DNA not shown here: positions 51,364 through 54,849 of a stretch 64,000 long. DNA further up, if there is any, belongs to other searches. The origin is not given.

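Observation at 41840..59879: Seven co-oriented genes separated by only 25-217 bp, an operon-like array in a eukaryote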

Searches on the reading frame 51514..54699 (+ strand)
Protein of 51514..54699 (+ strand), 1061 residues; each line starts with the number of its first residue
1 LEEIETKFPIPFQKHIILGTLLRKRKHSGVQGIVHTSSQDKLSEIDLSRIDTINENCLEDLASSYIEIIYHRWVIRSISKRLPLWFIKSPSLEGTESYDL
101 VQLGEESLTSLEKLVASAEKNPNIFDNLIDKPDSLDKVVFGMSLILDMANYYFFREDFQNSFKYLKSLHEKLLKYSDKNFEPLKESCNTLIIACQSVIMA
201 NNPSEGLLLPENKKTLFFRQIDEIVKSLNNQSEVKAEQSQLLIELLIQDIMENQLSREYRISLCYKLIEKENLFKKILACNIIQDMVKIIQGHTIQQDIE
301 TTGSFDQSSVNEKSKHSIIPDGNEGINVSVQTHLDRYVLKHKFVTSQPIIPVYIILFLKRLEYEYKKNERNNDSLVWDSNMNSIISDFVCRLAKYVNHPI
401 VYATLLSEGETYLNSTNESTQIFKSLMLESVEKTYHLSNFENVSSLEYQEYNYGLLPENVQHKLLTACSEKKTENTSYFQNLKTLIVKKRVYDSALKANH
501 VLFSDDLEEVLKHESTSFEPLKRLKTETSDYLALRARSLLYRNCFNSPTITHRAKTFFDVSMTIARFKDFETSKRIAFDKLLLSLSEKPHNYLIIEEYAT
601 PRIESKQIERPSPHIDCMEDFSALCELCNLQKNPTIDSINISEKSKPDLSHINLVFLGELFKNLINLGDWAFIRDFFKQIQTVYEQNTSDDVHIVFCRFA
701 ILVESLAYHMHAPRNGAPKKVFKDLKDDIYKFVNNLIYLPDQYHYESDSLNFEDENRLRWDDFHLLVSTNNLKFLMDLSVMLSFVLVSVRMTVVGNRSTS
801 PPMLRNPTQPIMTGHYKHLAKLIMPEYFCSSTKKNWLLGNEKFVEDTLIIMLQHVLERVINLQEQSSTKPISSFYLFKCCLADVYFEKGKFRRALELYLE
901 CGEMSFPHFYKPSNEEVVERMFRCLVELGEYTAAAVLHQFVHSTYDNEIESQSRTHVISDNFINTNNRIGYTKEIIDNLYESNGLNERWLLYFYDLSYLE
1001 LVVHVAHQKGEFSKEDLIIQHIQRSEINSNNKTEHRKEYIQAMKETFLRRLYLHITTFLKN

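Call 4: search_protein_families(library=pfam, proteins=[window:51514-54699:+], max_evalue=0.01)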
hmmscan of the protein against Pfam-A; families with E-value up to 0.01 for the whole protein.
window:51514-54699:+ (1061 aa): 1 family
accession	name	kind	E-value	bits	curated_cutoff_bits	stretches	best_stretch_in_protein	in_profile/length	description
PF25756.1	TPR_INTS8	-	1.6e-20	73.8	27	2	660-943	158-400/488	INTS8, TPR repeats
